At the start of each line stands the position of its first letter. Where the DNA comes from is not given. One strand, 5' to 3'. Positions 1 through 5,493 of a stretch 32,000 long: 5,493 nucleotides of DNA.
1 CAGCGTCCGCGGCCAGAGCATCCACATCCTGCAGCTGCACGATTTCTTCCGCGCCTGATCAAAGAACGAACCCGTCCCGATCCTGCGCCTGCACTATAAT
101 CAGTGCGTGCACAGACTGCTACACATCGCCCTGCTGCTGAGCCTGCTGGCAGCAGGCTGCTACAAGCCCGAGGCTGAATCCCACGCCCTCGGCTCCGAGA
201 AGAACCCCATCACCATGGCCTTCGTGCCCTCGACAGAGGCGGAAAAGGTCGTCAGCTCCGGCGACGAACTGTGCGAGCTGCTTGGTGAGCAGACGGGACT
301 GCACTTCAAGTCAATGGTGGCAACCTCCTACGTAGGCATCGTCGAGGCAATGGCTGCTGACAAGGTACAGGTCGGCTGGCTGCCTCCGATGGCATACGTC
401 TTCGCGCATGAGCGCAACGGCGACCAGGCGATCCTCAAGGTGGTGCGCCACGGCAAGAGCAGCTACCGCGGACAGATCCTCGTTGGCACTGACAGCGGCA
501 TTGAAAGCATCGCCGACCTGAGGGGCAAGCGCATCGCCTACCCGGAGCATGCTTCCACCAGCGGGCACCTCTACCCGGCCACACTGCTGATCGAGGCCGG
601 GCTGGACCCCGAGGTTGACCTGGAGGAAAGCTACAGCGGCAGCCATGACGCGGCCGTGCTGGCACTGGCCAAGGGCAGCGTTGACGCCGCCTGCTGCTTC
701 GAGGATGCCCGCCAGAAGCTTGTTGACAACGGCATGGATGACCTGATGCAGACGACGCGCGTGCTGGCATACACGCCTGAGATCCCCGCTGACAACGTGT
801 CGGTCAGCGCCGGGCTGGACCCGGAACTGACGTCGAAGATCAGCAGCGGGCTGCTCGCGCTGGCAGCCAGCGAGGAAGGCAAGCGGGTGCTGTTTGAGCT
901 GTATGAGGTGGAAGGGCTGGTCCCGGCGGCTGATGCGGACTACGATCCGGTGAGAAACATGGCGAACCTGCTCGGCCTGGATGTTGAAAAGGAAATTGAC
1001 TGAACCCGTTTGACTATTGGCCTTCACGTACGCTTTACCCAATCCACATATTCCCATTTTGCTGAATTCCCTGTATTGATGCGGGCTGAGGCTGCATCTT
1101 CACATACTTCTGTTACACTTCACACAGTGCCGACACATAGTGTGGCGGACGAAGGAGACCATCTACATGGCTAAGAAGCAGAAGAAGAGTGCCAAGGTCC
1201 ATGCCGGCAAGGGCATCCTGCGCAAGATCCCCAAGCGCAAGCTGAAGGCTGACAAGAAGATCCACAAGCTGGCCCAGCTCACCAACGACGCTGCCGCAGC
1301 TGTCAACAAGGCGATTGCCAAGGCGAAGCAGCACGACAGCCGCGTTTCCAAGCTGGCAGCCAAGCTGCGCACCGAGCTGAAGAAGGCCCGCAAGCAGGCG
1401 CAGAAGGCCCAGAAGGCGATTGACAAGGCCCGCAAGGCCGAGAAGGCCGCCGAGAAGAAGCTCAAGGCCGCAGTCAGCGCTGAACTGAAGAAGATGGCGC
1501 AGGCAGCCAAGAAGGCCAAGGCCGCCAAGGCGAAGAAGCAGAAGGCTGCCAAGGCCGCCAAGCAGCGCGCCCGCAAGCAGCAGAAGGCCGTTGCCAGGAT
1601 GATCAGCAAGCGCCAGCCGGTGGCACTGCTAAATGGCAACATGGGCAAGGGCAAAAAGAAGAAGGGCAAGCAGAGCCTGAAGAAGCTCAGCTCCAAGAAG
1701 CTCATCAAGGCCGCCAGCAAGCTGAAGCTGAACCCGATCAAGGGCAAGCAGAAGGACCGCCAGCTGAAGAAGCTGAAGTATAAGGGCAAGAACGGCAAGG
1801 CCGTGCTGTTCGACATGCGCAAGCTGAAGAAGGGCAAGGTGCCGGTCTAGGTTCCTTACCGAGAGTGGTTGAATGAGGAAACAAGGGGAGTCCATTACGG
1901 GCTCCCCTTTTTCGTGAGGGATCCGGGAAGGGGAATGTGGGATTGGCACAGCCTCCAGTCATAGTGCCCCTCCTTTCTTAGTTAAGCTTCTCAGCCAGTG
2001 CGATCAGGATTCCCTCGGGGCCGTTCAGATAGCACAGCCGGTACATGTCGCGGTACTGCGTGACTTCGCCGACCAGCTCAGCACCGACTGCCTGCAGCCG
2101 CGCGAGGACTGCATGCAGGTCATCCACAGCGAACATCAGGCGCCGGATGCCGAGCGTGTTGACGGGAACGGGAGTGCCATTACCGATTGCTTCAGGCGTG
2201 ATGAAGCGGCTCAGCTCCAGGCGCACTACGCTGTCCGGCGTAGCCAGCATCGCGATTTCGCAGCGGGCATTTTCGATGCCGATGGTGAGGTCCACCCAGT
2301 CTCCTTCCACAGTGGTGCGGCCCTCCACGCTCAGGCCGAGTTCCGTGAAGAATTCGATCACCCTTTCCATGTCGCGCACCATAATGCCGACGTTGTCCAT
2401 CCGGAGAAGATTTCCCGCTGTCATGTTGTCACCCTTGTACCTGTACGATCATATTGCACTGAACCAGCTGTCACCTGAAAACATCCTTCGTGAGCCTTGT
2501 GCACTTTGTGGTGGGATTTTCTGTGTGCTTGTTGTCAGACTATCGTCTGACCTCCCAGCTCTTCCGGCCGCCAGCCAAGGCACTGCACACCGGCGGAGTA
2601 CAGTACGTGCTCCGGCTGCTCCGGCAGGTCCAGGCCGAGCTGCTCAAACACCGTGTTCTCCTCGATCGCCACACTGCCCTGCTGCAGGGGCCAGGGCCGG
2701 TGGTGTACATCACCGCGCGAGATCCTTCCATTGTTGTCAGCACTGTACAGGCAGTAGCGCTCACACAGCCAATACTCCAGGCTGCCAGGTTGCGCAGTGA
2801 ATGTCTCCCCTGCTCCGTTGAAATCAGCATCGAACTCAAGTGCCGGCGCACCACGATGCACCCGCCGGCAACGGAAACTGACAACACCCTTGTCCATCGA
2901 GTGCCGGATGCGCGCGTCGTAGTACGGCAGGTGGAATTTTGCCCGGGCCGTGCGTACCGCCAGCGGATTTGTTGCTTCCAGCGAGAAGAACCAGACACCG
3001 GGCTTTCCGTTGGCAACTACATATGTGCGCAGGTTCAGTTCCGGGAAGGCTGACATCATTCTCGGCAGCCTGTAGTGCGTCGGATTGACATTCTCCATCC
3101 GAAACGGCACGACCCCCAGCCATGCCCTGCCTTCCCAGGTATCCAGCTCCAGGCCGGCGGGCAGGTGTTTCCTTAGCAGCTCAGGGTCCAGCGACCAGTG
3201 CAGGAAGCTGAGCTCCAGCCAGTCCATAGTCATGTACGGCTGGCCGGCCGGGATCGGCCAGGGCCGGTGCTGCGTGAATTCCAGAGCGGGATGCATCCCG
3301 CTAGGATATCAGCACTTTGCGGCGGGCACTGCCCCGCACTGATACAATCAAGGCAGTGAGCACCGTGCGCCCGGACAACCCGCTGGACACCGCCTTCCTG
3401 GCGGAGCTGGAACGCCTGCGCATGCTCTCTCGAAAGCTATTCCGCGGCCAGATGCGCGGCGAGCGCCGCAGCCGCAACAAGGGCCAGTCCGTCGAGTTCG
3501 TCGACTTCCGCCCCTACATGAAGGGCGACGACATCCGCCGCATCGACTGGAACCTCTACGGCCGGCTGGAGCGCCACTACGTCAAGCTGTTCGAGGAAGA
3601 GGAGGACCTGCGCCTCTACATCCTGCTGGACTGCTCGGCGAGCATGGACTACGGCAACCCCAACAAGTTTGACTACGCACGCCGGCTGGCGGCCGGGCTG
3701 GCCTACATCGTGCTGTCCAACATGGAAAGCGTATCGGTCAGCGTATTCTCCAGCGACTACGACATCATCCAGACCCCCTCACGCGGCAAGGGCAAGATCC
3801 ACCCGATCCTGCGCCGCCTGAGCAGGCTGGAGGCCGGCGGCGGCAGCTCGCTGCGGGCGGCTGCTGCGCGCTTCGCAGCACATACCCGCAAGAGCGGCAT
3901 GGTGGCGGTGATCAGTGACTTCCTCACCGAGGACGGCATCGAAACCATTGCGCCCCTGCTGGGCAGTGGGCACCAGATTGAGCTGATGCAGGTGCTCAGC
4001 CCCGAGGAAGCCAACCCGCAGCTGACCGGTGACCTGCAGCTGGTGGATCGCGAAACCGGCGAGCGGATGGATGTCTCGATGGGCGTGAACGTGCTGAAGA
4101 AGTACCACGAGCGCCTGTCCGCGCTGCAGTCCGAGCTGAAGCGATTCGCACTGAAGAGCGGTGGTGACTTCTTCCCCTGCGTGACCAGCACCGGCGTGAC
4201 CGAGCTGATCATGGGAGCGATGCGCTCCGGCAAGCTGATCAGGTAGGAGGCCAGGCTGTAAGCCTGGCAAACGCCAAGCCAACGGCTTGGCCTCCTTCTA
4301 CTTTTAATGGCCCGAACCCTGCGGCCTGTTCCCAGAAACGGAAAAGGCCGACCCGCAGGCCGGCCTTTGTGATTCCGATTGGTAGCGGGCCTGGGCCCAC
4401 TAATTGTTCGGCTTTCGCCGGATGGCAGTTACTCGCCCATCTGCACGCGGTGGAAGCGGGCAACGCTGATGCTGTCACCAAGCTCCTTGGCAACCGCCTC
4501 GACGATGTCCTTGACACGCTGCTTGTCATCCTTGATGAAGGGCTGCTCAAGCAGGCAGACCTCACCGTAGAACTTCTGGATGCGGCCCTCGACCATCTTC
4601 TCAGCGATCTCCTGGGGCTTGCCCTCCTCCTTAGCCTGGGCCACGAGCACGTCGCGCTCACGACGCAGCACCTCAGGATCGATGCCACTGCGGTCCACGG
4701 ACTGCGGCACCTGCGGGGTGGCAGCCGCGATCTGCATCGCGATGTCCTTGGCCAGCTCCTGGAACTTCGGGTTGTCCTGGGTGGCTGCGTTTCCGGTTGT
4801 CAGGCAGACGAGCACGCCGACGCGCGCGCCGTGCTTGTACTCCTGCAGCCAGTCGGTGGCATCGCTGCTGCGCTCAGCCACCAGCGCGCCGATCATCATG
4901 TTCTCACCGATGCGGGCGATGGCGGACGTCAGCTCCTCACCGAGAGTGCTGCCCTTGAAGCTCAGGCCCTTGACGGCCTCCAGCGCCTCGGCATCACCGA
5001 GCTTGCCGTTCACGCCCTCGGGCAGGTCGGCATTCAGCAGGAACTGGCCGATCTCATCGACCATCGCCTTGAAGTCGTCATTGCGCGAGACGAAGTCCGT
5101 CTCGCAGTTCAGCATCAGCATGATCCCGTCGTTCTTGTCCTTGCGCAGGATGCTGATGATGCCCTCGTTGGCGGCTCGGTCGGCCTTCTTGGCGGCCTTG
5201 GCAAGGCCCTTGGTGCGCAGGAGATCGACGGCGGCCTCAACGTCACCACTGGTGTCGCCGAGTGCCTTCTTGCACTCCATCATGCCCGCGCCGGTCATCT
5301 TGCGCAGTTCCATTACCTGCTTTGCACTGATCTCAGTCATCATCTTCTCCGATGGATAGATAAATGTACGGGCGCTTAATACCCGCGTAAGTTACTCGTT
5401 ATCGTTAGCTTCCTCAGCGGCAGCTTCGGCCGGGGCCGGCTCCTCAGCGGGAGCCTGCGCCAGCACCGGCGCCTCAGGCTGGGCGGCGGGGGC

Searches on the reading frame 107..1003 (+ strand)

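Call 76: search_protein_families(library=pfam, proteins=[window:107-1003:+], max_evalue=0.001)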
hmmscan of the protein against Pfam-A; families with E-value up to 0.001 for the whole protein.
window:107-1003:+ (298 aa): 2 families
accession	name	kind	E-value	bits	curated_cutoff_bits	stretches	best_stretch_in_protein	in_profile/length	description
PF12974.12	Phosphonate-bd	-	5.7e-64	216.2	27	1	37-279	1-242/242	ABC transporter, phosphonate, periplasmic substrate-binding protein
PF09084.16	NMT1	-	2.6e-06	27.9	20.5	1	71-200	27-150/216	NMT1/THI5 like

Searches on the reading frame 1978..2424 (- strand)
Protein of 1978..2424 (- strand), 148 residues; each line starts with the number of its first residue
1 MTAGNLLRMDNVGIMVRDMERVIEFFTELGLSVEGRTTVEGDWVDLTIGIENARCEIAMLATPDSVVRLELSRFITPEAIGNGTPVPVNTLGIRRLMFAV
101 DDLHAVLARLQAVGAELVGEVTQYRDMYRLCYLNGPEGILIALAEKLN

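Call 77: search_protein_families(library=pfam, proteins=[window:1978-2424:-], max_evalue=0.001)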
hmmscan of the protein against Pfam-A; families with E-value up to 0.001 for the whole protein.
window:1978-2424:- (148 aa): 2 families
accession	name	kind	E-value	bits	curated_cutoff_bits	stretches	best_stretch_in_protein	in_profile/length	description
PF13669.12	Glyoxalase_4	-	1.6e-09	38.4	27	1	12-132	3-109/109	Glyoxalase/Bleomycin resistance protein/Dioxygenase superfamily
PF00903.31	Glyoxalase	-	5e-09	37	20.6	1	9-142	2-120/121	Glyoxalase/Bleomycin resistance protein/Dioxygenase superfamily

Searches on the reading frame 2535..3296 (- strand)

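Call 76: search_protein_families(library=pfam, proteins=[window:2535-3296:-], max_evalue=0.001)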
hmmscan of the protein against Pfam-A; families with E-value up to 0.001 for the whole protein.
window:2535-3296:- (253 aa): 2 families
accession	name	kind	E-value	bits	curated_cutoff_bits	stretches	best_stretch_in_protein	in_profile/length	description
PF09844.14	DUF2071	-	4.3e-70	236.1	27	1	23-238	1-212/212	Uncharacterized conserved protein (COG2071)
PF06314.16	ADC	-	8.9e-07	29.1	29.8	1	20-155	16-137/238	Acetoacetate decarboxylase (ADC)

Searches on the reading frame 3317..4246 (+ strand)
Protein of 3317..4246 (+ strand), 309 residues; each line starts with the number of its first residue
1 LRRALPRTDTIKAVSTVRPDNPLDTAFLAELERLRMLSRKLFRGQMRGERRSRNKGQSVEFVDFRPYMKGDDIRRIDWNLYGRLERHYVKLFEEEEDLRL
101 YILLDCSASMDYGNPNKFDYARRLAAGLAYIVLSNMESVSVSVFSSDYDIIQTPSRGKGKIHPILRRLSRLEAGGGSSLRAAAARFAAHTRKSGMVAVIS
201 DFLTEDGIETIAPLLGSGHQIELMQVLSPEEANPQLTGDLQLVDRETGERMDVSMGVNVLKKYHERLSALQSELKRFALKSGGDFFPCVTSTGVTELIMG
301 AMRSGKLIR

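Call 76: search_protein_families(library=pfam, proteins=[window:3317-4246:+], max_evalue=0.001)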
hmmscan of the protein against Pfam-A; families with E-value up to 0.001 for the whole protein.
window:3317-4246:+ (309 aa): 2 families
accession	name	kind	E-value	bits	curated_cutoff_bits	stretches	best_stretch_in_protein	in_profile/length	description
PF01882.25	DUF58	-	4.3e-38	131.1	23.4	1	63-266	1-209/216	Protein of unknown function DUF58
PF13519.12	VWA_2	-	2.8e-08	34.8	27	1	101-201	2-105/107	von Willebrand factor type A domain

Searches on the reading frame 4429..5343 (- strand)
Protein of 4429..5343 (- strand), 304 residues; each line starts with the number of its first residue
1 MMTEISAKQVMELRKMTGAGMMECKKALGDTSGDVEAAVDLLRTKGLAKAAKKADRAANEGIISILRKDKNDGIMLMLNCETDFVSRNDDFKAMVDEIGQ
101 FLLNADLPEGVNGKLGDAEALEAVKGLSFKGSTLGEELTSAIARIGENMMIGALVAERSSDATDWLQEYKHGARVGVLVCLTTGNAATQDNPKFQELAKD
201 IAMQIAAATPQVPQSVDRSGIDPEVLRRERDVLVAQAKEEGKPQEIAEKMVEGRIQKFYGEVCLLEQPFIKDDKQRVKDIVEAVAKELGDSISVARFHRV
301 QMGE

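Call 76: search_protein_families(library=pfam, proteins=[window:4429-5343:-], max_evalue=0.001)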
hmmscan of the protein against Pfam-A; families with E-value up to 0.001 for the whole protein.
window:4429-5343:- (304 aa): 2 families
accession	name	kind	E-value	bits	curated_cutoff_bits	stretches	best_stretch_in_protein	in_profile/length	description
PF00889.24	EF_TS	-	4.9e-56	190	27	1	73-304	1-204/204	Elongation factor TS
PF25025.1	EF-Ts_N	-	0.00027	21.3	33.2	1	6-43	13-51/60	Elongation factor Ts, mitochondrial, N-terminal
